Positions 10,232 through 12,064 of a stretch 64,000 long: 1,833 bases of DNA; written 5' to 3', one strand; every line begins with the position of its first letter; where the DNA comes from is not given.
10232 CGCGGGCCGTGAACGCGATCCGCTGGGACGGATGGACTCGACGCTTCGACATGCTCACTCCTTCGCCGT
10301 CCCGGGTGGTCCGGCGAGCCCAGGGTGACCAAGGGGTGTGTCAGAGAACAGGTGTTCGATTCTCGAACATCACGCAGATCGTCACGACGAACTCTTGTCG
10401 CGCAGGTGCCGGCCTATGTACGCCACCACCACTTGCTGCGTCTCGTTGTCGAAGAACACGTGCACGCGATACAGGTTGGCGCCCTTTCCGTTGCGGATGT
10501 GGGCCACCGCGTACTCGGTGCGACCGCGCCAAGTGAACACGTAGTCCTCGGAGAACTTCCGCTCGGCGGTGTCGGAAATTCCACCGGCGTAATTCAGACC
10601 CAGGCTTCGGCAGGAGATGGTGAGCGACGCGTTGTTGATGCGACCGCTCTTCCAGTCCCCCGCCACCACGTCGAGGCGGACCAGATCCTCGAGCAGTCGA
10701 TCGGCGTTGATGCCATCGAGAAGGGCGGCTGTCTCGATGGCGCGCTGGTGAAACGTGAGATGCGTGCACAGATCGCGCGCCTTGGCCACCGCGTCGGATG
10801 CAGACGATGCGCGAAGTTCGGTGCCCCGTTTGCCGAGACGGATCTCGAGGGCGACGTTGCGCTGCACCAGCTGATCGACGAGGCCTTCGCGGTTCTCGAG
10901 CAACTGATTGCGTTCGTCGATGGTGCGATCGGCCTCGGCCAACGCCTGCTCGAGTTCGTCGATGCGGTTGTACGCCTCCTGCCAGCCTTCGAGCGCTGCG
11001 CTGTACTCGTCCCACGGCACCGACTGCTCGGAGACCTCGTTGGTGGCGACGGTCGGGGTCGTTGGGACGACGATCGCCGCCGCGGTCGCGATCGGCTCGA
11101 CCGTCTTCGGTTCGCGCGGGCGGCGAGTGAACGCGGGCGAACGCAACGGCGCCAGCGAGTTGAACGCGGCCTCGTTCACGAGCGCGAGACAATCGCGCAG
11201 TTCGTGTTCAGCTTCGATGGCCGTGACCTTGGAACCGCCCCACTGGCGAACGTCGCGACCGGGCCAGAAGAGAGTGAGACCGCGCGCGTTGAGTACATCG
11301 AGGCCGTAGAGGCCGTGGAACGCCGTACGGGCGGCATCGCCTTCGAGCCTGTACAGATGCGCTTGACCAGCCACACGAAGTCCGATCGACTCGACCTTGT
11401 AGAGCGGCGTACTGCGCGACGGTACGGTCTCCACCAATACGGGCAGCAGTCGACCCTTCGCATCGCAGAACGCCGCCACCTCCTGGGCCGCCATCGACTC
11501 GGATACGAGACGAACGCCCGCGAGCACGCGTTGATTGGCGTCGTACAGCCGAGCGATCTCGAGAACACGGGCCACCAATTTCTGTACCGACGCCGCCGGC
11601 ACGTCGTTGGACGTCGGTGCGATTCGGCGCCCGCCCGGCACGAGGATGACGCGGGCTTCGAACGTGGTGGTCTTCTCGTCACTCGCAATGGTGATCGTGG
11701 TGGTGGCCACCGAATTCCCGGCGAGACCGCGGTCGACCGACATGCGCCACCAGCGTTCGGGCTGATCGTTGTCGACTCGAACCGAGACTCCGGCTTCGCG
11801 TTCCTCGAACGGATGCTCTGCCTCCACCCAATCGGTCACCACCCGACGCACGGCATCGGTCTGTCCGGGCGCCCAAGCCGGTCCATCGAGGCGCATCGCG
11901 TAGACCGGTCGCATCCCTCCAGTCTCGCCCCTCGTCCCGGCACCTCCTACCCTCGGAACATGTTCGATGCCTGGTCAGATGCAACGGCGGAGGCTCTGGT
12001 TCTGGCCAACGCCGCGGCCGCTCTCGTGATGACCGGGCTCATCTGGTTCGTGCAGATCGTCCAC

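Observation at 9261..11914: Second candidate accessory cluster: a 510-aa coiled-coil protein, an ECF-sigma-like protein and a small conserved-motif protein on one strand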

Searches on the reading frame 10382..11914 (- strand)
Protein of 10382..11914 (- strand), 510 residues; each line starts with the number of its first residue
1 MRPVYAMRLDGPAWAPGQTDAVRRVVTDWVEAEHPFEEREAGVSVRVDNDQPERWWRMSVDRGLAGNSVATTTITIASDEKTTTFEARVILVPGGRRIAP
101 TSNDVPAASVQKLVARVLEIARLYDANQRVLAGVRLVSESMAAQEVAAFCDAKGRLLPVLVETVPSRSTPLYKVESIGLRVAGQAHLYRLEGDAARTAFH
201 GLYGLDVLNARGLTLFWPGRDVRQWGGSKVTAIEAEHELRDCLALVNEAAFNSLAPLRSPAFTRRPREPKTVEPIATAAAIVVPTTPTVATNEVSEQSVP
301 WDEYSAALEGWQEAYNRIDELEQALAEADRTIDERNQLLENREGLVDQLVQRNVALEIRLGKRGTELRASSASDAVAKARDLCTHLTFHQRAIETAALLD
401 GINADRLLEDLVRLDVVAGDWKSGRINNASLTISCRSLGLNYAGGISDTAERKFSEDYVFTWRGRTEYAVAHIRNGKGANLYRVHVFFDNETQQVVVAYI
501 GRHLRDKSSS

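Call 3: search_protein_families(library=pfam, proteins=[window:10382-11914:-], max_evalue=1)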
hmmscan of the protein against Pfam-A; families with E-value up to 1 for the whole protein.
window:10382-11914:- (510 aa): 2 families
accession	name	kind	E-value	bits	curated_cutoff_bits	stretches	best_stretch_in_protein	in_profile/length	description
PF04102.17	SlyX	-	0.055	14.5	30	1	316-372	3-59/67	SlyX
PF16808.10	PKcGMP_CC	-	0.28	11.2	35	1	317-334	9-26/35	Coiled-coil N-terminus of cGMP-dependent protein kinase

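Call 4: search_protein_families(library=ncbifam, proteins=[window:10382-11914:-], max_evalue=1)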
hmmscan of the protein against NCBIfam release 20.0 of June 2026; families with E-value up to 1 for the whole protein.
window:10382-11914:- (510 aa): 2 families
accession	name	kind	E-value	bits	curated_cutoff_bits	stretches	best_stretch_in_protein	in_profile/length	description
NF001962.0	PRK00736.1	equivalog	0.0014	18.3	72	1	313-353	3-43/69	hypothetical protein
NF002556.0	PRK02119.1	equivalog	0.1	12.8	119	1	312-349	5-42/73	hypothetical protein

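Call 5: search_protein_families(library=phrogs, proteins=[window:10382-11914:-], max_evalue=1)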
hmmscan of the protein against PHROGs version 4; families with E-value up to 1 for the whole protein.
window:10382-11914:- (510 aa): 1 family
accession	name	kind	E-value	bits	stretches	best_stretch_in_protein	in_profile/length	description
phrog_23384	-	other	0.0082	16.9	1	277-342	41-109/158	lipoprotein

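Call 6: search_protein_families(library=padloc, proteins=[window:10382-11914:-], max_evalue=1)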
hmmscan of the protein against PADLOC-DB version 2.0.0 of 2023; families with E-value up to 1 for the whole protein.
window:10382-11914:- (510 aa): 5 families
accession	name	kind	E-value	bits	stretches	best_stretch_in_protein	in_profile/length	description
PDLC04161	HEC-07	-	4.4e-15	53.6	2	317-507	352-551/553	-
PDLC03912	NsnC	-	1.1e-10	39.8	1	334-504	146-310/316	-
PDLC03879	NsnC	-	2.7e-10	38.4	1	366-505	176-304/305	-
PDLC04159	HEC-07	-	1.2e-07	28.9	1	424-507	443-529/531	-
PDLC04158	HEC-07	-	0.00027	17.6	1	320-506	339-523/526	-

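Call 10: find_homologous_proteins(query=window:10382-11914:-)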
Query window:10382-11914:- (510 aa): 105 proteins with E <= 0.001 among 8000 candidates.
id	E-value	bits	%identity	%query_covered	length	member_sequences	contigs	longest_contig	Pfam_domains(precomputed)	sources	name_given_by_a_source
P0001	0.0e+0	1086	95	100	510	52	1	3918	-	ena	-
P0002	2.7e-291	984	86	100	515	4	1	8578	-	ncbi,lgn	-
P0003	2.8e-214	730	67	100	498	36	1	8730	-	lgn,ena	-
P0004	7.3e-214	729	64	100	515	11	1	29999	-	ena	-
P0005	3.0e-213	727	64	100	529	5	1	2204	-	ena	-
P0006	1.1e-210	718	66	100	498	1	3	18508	-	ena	-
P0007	2.2e-210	717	65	100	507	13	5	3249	-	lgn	-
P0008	4.6e-210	716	63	100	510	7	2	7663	-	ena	-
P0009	5.8e-210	716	65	100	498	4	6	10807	-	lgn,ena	-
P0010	6.2e-210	716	65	100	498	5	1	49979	-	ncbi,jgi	ncbi:MAG: hypothetical protein RIS41_1028 [Actinomycetota bacterium]|jgi:uncharacterized coiled-coil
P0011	7.3e-210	716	64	99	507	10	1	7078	-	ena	-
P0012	5.4e-209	713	65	100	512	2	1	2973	-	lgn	-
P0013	4.0e-208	710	64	100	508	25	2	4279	-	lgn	-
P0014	8.2e-208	709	63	100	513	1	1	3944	-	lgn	-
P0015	1.9e-207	708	64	100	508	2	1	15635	-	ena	-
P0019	1.2e-165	570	54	100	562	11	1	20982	-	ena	-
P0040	1.8e-154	533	49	99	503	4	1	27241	-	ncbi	ncbi:MAG: hypothetical protein ACO3SP_00755 [Ilumatobacteraceae bacterium]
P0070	3.7e-147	509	49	95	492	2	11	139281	-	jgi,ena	-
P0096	2.9e-138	480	44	99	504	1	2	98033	-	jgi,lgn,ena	jgi:hypothetical protein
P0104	1.6e-74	269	35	100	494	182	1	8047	-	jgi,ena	jgi:hypothetical protein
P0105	7.0e-62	228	32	100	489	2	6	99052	-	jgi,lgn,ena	-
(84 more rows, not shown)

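Call 11: find_encoding_contigs(protein=P0010, flank=6000, max_places=2)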
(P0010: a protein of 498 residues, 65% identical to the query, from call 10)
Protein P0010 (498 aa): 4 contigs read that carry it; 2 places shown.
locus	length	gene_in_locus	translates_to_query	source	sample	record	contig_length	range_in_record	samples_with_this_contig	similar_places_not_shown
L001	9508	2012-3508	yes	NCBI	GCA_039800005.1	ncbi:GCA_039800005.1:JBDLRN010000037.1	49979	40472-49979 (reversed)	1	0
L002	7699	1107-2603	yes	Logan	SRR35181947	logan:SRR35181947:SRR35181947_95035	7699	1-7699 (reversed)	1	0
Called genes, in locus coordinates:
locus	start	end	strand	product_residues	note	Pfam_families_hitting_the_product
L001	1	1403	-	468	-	PF00270:DEAD, PF04851:ResIII (faint), PF00271:Helicase_C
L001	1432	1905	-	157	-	-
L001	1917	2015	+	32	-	-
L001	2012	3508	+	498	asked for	-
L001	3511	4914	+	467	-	PF00083:Sugar_tr, PF07690:MFS_1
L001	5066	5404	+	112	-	-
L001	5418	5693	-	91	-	-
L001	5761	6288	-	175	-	PF00293:NUDIX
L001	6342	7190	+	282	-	PF05721:PhyH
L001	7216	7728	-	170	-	-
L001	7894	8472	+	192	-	-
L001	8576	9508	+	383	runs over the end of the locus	PF02786:CPSase_L_D2, PF08442:ATP-grasp_2, PF13549:ATP-grasp_5, PF24948:Citrate_synth_N, PF00549:Ligase_CoA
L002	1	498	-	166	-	?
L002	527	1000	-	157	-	-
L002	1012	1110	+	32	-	-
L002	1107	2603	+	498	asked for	-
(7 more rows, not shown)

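Call 12: find_encoding_contigs(protein=P0070, flank=6000, max_places=2)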
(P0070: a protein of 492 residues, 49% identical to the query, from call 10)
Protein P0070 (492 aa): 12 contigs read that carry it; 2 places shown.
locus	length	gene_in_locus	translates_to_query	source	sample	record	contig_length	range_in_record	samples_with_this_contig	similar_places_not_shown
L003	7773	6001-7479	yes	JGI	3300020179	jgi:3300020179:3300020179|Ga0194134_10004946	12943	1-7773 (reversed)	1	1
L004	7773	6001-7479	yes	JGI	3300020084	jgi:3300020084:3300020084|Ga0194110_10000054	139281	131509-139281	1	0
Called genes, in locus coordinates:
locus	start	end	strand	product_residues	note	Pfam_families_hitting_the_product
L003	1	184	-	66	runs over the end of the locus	-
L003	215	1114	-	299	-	PF02629:CoA_binding, PF13380:CoA_binding_2 (weak), PF00549:Ligase_CoA, PF13607:Succ_CoA_lig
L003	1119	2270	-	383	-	PF02786:CPSase_L_D2, PF08442:ATP-grasp_2, PF13549:ATP-grasp_5, PF24948:Citrate_synth_N, PF00549:Ligase_CoA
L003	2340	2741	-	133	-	PF02310:B12-binding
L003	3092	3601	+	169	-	-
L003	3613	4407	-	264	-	PF05721:PhyH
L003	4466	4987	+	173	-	PF00293:NUDIX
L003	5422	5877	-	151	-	-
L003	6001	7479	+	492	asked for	-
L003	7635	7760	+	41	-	-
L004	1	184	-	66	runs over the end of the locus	-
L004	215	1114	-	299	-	PF02629:CoA_binding, PF13380:CoA_binding_2 (weak), PF00549:Ligase_CoA, PF13607:Succ_CoA_lig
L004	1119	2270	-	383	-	PF02786:CPSase_L_D2, PF08442:ATP-grasp_2, PF13549:ATP-grasp_5, PF24948:Citrate_synth_N, PF00549:Ligase_CoA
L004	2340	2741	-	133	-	PF02310:B12-binding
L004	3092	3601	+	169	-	-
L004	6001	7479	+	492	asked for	-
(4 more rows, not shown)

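Call 13: find_encoding_contigs(protein=P0096, flank=6000, max_places=2)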
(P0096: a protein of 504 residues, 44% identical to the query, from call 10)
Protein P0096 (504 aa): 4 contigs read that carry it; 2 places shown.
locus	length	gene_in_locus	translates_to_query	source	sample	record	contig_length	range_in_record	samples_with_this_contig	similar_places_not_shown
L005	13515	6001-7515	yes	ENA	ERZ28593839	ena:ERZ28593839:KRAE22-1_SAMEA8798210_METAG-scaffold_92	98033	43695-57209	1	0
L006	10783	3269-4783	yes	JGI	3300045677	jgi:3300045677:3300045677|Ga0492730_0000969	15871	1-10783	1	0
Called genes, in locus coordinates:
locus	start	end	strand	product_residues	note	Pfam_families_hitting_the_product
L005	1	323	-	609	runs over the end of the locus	-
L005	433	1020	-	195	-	-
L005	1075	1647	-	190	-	-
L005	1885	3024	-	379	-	PF01661:Macro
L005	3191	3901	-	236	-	-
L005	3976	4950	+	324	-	PF00378:ECH_1, PF16113:ECH_2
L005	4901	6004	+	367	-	PF02515:CoA_transf_3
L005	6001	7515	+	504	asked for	-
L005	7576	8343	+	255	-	-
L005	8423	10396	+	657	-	PF25583:WCX, PF19187:HTH_PafC, PF13280:WYL, PF25583:WCX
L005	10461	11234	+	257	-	-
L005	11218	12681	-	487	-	PF03747:ADP_ribosyl_GH, PF00782:DSPc, PF22785:Tc-R-P (weak)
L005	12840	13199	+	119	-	-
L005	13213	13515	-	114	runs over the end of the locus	-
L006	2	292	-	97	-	?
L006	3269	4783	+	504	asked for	-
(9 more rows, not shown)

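Call 14: find_encoding_contigs(protein=P0105, flank=6000, max_places=2)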
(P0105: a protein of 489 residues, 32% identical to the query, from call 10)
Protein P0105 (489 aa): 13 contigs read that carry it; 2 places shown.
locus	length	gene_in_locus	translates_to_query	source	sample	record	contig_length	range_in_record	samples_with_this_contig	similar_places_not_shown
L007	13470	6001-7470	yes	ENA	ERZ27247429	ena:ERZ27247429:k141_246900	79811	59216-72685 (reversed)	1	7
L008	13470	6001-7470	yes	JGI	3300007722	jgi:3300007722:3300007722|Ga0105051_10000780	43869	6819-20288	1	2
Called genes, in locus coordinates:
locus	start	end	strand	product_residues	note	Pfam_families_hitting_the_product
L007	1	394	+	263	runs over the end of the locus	PF00528:BPD_transp_1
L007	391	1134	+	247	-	PF02463:SMC_N, PF09818:ABC_ATPase (faint), PF00005:ABC_tran, PF13555:AAA_29 (faint), PF13401:AAA_22 (faint), PF13304:AAA_21 (faint)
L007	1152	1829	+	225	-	PF10979:DUF2786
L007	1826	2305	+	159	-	-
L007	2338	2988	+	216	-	PF00881:Nitroreductase, PF14512:TM1586_NiRdase (faint)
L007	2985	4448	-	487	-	PF00884:Sulfatase, PF01663:Phosphodiest (weak), PF16347:SGSH_C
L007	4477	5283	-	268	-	PF00561:Abhydrolase_1, PF12146:Hydrolase_4, PF12697:Abhydrolase_6, PF03096:Ndr (weak)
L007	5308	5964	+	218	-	-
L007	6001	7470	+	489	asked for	-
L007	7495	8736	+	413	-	PF09992:NAGPA (weak)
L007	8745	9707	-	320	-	PF00753:Lactamase_B, PF17778:WHD_BLACT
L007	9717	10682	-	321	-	PF06089:Asparaginase_II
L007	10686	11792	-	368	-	PF01594:AI-2E_transport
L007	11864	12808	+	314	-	PF09995:MPAB_Lcp_cat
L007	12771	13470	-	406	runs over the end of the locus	PF06224:AlkZ-like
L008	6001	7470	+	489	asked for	-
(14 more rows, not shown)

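Call 25: search_protein_families(library=pfam, proteins=[L005:7576-8343:+, L005:10461-11234:+, L003:5422-5877:-, L007:5308-5964:+], max_evalue=0.1)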
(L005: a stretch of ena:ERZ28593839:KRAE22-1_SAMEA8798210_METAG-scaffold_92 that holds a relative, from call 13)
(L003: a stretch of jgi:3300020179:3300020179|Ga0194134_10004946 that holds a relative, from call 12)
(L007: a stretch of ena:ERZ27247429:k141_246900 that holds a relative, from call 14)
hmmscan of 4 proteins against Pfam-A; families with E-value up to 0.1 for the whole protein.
L005:7576-8343:+ (255 aa): 0 families

L005:10461-11234:+ (257 aa): 0 families

L003:5422-5877:- (151 aa): 0 families

L007:5308-5964:+ (218 aa): 0 families

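Call 42: predict_structure(alignment_id=A1)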
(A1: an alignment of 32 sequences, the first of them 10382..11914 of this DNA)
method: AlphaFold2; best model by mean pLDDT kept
length: 510 residues; sequences in the alignment: 32
mean_pLDDT: 82.2   pTM: 0.51
mean pLDDT of the five models: 82.2, 81.7, 81.3, 80.1, 79.9
residues with pLDDT >= 90: 252; 70-90: 172; 50-70: 38; < 50: 48
segments of 3 or more residues with pLDDT < 50: 262-297, 361-365, 506-510
pLDDT, mean of each block of 10 residues (from residue 1): 89 91 95 85 88 91 86 93 93 64 78 95 92 95 97 93 93 92 95 97 95 93 89 93 92 73 42 35 34 45 78 78 82 72 59 57 61 92 92 91 90 92 86 87 84 84 90 85 92 92 57
secondary structure, 60 per line:
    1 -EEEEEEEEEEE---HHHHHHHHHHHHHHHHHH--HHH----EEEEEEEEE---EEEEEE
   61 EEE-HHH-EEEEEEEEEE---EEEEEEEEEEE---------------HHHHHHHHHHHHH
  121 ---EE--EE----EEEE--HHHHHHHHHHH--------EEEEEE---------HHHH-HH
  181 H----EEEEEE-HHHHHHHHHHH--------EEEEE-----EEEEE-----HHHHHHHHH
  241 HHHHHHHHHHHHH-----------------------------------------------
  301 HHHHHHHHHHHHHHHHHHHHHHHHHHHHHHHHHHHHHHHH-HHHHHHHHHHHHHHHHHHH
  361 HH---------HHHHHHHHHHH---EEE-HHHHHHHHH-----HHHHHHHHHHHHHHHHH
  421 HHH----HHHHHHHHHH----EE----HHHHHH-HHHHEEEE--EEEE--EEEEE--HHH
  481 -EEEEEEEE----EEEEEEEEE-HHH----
elements in order: E2-12 H16-33 E43-51 E55-63 E69-78 E82-92 H108-120 E134-137 H140-150 E159-164 H174-177 E186-191 H193-203 E212-216 E222-226 H232-253 H301-340 H342-362 H372-382 E386-388 H390-398 H404-423 H428-437 H448-453 H455-458 E459-462 E465-468 E471-475 E482-489 E494-502

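Call 46: fold_search(model_id=the predicted structure, library=pdb)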
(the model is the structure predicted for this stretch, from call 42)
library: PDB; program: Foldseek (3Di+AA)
matches with E <= 10: 1266; with E <= 0.001: 0
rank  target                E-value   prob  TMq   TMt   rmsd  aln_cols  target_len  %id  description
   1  2diy_MODEL_1_A        1.8e-03  1.00  0.16  0.49   4.6       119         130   13  The solution structure of the thioredoxin domain of human Thioredoxin-like protein 2 (released 2007-04-03)
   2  3rd6_A                3.4e-03  0.92  0.13  0.31   9.5       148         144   13  Crystal structure of Mll3558 protein from Rhizobium loti. Northeast Structural Genomics Consortium target id MlR403 (released 2011-05-25)
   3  5nyl_A                6.5e-03  1.00  0.18  0.63   4.1       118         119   11  Crystal structure of an atypical poplar thioredoxin-like2.1 active site mutant (released 2018-02-28)
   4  3f3q                  8.1e-03  1.00  0.17  0.68   3.3       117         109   16  Crystal structure of the oxidised form of thioredoxin 1 from saccharomyces cerevisiae (released 2009-10-20)
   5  6g62                  8.1e-03  1.00  0.18  0.67   3.6       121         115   10  Crystal structure of thioredoxin O2 from Arabidopsis thaliana in oxidized state (released 2018-10-24)
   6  8jmy_B                8.5e-03  0.99  0.15  0.44   5.4       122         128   14  Crystal structure of Rv2186c in Mycobacterium tuberculosis (released 2024-06-12)
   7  5n8q_B                9.0e-03  0.93  0.12  0.31  10.0       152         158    6  Structure of truncated Norcoclaurine Synthase from Thalictrum flavum (released 2017-09-27)
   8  6g61                  9.5e-03  1.00  0.16  0.58   4.5       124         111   15  Crystal structure of thioredoxin O1 from Arabidopsis thaliana in oxidized state (released 2018-10-24)
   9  4xrt_B                9.5e-03  0.69  0.10  0.14  10.2       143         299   12  Crystal structure of the di-domain ARO/CYC StfQ from the steffimycin biosynthetic pathway (released 2015-12-02)
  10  7ysi                  1.0e-02  1.00  0.17  0.48   4.9       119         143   13  Crystal structure of thioredoxin 2 (released 2023-03-15)
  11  3otl_B                1.1e-02  0.84  0.13  0.30   9.1       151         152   11  Three-dimensional Structure of the putative uncharacterized protein from Rhizobium leguminosarum at the resolution 1.9 (released 2010-09-22)
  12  4xrw                  1.2e-02  0.41  0.10  0.14  10.1       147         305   17  Crystal structure of the di-domain ARO/CYC BexL from the BE-7585A biosynthetic pathway (released 2015-12-02)
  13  3d21_A                1.4e-02  1.00  0.17  0.60   4.6       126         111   13  Crystal structure of a poplar wild-type thioredoxin h, PtTrxh4 (released 2008-07-01)
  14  8iha_A                1.5e-02  0.94  0.14  0.39   6.0       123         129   14  Polyketone cyclase Rv2186c in Mycobacterium tuberculosis H37Rv (released 2024-03-06)
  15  4oo4_A                1.6e-02  1.00  0.16  0.63   4.1       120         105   16  Crystal Structure of Human Thioredoxin Mutant (released 2014-02-12)
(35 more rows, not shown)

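Call 49: search_solved_structures(query=A1, max_evalue=10, show_alignments=3)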
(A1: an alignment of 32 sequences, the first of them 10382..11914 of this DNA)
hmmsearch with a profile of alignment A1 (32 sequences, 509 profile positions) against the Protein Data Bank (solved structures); distinct sequences matched with E-value up to 10: 7.
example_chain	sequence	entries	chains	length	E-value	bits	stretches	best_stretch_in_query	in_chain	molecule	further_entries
5o0y_A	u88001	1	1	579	0.04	15.9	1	285-374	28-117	Serine/threonine-protein kinase tousled-like 2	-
8tcb_C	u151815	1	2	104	1.2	11.1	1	308-366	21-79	M protein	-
2cph_A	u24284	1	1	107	1.3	11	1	183-227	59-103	RNA binding motif protein 19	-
6kol_A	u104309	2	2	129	1.7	10.5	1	70-114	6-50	Blue (Type 1) copper domain protein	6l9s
9kqr_l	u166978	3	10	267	2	10.3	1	235-296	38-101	Capsid protein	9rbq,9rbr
6dkm_B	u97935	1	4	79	2.1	10.3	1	298-346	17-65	DHD131_B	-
1x79_B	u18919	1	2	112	6.7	8.6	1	276-350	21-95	Rab GTPase binding effector protein 1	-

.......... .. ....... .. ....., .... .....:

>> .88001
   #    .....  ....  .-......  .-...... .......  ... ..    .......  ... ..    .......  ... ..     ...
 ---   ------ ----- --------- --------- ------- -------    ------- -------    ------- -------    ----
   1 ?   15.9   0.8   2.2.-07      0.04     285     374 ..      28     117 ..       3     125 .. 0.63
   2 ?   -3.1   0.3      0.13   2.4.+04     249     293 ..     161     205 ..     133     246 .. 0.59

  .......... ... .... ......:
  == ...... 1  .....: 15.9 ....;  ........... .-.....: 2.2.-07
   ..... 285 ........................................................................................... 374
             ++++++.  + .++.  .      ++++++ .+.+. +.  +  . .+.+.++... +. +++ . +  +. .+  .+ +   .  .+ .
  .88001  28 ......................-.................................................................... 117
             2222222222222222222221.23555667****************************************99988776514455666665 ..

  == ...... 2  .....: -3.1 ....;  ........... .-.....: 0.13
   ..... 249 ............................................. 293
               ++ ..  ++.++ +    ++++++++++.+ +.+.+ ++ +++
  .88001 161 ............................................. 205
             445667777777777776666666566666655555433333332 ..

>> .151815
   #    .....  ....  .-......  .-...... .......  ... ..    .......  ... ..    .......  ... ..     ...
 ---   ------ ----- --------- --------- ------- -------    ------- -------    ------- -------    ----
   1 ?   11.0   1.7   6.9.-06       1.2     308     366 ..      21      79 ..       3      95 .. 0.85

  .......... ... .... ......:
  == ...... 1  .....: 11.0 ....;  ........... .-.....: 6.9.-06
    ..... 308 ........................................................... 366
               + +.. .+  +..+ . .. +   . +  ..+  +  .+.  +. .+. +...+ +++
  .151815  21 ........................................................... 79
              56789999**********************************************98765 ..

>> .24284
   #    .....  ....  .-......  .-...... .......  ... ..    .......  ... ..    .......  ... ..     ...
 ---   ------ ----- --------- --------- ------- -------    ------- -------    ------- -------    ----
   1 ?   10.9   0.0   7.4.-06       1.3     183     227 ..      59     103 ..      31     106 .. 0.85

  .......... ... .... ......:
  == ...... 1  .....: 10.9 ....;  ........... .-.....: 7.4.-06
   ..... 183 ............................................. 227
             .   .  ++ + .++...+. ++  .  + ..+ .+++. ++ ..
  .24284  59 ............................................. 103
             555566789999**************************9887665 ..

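Call 51: search_protein_families(library=padloc, proteins=[P0105, P0104, P0096, P0040, P0019], max_evalue=10)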
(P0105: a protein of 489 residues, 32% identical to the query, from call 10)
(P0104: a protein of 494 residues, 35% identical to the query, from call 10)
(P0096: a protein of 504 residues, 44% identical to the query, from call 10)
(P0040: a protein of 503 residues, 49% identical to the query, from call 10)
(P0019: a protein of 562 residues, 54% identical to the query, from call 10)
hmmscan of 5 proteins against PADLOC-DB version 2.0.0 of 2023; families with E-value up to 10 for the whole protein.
P0105 (489 aa): 7 families
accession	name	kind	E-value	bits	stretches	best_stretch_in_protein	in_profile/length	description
PDLC04161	HEC-07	-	1.3e-18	65.2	2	290-485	347-551/553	-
PDLC03912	NsnC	-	7.2e-11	40.5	1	345-482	180-310/316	-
PDLC03879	NsnC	-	3.5e-10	38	1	344-483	176-304/305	-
PDLC04159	HEC-07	-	6.5e-09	33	1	413-485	454-529/531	-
PDLC04158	HEC-07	-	1.5e-06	25.1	1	364-483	403-522/526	-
PDLC04160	HEC-07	-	1.8e-06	24.7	1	349-483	413-553/557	-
PDLC03914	NsnC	-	0.00015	19.2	1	355-482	180-312/314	-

P0104 (494 aa): 8 families
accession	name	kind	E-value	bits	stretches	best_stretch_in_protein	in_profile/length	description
PDLC04161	HEC-07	-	1.5e-17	61.7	2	295-490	343-551/553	-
PDLC04159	HEC-07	-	6.1e-11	39.7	2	396-490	432-529/531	-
PDLC03879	NsnC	-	6e-09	34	1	349-488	176-304/305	-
PDLC04158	HEC-07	-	5.4e-08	29.8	1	127-488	147-522/526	-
PDLC03912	NsnC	-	9.7e-08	30.2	1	351-487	181-310/316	-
PDLC04160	HEC-07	-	0.00047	16.7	1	412-488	474-553/557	-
PDLC03914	NsnC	-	0.0024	15.3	1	360-487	180-312/314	-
PDLC02747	PbeC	-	0.011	12.6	1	287-340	397-450/632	PbeC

P0096 (504 aa): 5 families
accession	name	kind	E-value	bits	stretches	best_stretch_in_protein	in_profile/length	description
PDLC04161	HEC-07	-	8.1e-19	65.9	2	376-498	422-549/553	-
PDLC04159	HEC-07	-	2.5e-13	47.6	2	114-219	132-237/531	-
PDLC03912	NsnC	-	2.2e-09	35.6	1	360-497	180-310/316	-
PDLC03879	NsnC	-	2.3e-07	28.7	1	330-497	162-303/305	-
PDLC04160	HEC-07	-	3e-07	27.3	2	113-192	160-239/557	-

P0040 (503 aa): 6 families
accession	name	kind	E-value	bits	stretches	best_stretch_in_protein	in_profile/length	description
PDLC04161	HEC-07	-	5.4e-17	59.9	2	374-499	419-549/553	-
PDLC03912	NsnC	-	3.3e-13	48.2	1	364-498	183-310/316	-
PDLC04159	HEC-07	-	8.3e-12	42.6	2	430-501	455-529/531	-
PDLC04160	HEC-07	-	1.5e-09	34.8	2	112-202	158-249/557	-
PDLC03879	NsnC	-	1.7e-09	35.8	1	364-498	180-303/305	-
PDLC01572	typeIV_Cas7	-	0.0088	13.3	1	183-236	41-94/280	CAS-IV-A; effector_G7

P0019 (562 aa): 5 families
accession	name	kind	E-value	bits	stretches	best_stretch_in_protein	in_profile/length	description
PDLC04161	HEC-07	-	3.2e-19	67.2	2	67-229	69-233/553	-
PDLC03879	NsnC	-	6.5e-11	40.4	1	422-557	180-304/305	-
PDLC03912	NsnC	-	1.2e-10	39.8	1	381-557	150-311/316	-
PDLC04159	HEC-07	-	2.3e-09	34.5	2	147-228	132-213/531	-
PDLC04160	HEC-07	-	3.9e-05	20.3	2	136-229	150-243/557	-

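Call 56: search_protein_families(library=pfam, proteins=[L005:1075-1647:-], max_evalue=0.1)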
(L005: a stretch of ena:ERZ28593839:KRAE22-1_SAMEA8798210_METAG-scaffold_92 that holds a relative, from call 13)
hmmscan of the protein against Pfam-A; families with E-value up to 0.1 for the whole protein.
L005:1075-1647:- (190 aa): 3 families
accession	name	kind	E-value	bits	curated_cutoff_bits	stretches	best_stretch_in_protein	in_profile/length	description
PF22233.2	PhyR_sigma-like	-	3.8e-05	23.8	27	1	135-170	1-36/50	Response regulator PhyR, sigma-like domain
PF08281.18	Sigma70_r4_2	-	4.7e-05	23.4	25.7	1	130-173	3-46/54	Sigma-70, region 4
PF07638.17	Sigma70_ECF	-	0.0076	16.6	21.1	1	121-182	120-180/185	ECF sigma factor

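Call 79: find_related_loci(query=A1, collection=viral_contigs, flank=5000)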
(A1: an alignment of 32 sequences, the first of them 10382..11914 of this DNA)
Query A1 (510 aa) in viral_contigs; peptide patterns used: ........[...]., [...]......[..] (x = any residue, [..] = any of these).
21 stretches matched a pattern, but none encodes a relative of the query by tblastn (E <= 1e-3).

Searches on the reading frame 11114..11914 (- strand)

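Call 51: search_protein_families(library=padloc, proteins=[window:11114-11914:-], max_evalue=10)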
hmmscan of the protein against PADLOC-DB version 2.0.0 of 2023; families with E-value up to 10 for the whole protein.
seq(267 aa): 1 family
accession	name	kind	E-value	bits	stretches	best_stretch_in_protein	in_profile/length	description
PDLC04161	HEC-07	-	2.5e-07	28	1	69-196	107-233/553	-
